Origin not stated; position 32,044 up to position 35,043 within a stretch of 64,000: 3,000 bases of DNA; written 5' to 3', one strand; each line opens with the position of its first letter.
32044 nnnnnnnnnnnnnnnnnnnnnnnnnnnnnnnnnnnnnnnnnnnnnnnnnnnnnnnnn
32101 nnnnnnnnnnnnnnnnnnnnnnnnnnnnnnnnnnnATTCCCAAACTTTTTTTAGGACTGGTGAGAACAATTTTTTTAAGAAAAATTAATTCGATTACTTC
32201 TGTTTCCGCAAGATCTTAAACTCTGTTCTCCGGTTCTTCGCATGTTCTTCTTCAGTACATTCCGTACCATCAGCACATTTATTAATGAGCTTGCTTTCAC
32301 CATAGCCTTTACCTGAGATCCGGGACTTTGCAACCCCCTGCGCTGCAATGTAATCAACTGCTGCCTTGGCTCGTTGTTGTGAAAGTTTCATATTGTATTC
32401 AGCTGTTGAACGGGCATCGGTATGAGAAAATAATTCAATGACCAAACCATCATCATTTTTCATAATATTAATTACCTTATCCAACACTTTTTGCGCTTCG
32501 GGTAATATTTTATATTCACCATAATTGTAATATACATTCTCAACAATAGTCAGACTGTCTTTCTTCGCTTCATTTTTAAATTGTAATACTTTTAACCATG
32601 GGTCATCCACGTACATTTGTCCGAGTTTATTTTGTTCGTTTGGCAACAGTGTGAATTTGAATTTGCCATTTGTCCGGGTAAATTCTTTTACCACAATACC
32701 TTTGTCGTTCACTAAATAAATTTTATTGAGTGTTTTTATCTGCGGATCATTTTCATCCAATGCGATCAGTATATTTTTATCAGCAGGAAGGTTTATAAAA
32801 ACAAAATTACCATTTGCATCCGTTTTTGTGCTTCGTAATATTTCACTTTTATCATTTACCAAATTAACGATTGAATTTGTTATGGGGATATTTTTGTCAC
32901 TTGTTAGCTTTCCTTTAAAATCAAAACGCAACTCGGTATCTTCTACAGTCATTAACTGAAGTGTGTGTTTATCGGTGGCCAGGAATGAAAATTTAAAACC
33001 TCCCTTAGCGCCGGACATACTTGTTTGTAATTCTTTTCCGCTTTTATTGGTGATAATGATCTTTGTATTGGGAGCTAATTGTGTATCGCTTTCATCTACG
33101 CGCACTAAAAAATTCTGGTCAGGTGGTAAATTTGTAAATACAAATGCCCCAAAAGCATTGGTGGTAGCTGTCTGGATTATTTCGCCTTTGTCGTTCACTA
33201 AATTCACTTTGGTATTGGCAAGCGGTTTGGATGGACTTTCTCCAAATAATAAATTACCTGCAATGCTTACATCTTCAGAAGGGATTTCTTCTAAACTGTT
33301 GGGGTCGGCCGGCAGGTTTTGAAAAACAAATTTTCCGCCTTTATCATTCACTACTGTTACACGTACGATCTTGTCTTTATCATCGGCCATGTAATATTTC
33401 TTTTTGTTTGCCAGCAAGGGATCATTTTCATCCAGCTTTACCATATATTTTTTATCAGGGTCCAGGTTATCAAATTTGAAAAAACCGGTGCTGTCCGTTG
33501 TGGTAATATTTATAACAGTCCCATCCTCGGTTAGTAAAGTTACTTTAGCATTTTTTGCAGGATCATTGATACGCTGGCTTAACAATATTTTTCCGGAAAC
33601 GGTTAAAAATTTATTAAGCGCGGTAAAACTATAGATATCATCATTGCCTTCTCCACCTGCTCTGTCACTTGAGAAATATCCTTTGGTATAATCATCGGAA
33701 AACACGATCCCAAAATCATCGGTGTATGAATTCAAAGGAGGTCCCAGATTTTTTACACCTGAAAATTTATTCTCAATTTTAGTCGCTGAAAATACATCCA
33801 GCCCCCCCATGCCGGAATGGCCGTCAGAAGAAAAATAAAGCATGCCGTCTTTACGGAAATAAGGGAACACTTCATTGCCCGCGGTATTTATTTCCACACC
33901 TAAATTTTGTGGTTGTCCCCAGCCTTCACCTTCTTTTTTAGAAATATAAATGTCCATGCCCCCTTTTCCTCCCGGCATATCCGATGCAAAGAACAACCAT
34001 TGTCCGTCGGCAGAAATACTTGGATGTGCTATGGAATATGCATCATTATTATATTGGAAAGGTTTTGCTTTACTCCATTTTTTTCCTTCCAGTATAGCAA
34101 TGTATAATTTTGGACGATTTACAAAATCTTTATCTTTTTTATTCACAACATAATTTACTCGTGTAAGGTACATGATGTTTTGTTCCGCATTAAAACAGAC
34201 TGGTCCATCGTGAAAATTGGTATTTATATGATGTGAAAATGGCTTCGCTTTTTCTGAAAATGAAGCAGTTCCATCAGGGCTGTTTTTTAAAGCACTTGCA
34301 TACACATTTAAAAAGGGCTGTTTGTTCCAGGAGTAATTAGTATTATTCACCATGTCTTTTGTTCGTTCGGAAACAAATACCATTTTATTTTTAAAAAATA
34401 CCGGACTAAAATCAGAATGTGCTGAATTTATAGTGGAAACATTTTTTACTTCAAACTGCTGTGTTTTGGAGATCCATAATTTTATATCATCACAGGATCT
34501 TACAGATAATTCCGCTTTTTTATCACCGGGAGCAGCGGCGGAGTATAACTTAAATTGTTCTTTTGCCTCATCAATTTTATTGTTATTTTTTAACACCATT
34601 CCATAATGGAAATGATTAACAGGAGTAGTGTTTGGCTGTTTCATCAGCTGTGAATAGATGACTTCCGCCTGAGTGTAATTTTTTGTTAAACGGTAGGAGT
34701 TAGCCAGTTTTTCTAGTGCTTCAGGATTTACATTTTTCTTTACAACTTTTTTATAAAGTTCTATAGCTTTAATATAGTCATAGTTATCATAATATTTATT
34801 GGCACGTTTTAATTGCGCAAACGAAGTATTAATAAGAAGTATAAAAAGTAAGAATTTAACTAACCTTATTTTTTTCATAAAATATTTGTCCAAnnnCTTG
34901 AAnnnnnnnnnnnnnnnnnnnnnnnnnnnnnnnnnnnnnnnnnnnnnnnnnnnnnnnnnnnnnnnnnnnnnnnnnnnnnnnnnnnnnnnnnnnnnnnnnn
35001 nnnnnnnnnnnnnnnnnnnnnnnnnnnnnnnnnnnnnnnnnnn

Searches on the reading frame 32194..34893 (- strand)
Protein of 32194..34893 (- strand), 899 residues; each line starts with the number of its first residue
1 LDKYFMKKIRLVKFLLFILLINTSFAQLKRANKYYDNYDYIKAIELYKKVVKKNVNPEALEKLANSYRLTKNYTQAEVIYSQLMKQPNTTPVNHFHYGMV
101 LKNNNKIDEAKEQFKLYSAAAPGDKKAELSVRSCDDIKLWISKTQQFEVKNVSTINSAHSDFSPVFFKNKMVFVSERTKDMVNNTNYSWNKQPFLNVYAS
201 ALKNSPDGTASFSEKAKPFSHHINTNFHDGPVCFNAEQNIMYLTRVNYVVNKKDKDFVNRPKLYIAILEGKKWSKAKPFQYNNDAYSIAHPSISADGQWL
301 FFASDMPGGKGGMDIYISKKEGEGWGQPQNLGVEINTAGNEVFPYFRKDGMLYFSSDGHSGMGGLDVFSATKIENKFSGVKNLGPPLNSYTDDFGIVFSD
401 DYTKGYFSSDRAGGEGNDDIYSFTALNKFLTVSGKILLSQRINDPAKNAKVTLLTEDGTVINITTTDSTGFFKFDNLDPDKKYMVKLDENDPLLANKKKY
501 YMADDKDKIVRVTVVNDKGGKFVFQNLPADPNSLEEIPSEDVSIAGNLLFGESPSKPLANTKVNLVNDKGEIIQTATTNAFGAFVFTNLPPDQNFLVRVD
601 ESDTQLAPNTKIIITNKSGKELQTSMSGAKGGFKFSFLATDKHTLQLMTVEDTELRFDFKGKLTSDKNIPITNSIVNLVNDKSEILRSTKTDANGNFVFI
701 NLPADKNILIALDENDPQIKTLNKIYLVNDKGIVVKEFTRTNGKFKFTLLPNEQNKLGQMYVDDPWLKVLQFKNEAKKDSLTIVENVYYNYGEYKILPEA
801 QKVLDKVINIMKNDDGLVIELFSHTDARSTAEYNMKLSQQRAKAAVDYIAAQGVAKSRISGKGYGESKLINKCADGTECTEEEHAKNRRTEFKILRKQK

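Call 16: search_protein_families(library=pfam, proteins=[window:32194-34893:-], max_evalue=0.001)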
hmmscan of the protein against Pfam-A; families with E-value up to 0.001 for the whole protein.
window:32194-34893:- (899 aa): 15 families
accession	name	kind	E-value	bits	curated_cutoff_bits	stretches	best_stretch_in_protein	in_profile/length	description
PF13620.12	CarboxypepD_reg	-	9.5e-30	103.2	32.3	3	555-599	11-54/82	Carboxypeptidase regulatory-like domain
PF17210.9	SdrD_B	-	9e-21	74.6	29.7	2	446-496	24-73/112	SdrD B-like domain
PF00691.25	OmpA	-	3.3e-18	66.3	27.2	1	788-877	1-92/98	OmpA family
PF11974.14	bMG3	-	5.5e-15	55.6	34.9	0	556-589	26-59/103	Bacterial alpha-2-macroglobulin MG3 domain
PF07676.18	PD40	-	2.2e-13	50.2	20.9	2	289-317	12-38/38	WD40-like Beta Propeller Repeat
PF17802.7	SpaA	-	8.4e-12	45.5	23.1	0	444-486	14-57/91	Prealbumin-like fold domain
PF23193.1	NOMO_3rd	-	8.6e-08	32.7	27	0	665-716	38-89/120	NOMO third transthyretin-like domain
PF13715.12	CarbopepD_reg_2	-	3.3e-07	30.7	32.2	0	687-710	26-49/88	CarboxypepD_reg-like domain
PF17936.7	Big_6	-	1.3e-06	29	27.6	0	599-645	10-62/83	Bacterial Ig domain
PF07719.23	TPR_2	-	1.3e-06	28.5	27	0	26-54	3-31/34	Tetratricopeptide repeat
PF01060.29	TTR-52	-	6.1e-06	27.2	24.9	0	661-698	2-42/79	Transthyretin-like family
PF14559.12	TPR_19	-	0.00023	21.8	25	0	36-86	3-54/68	Tetratricopeptide repeat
PF12895.13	ANAPC3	-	0.00036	21.2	27.2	1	36-110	1-75/82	Anaphase-promoting complex, cyclosome, subunit 3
PF13174.12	TPR_6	-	0.00049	21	26.3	0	58-88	1-32/33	Tetratricopeptide repeat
PF24575.1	TPR_Slam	-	0.00085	20.2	35.2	0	44-114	35-104/104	Surface lipoprotein assembly modifier, N-terminal TPR repeats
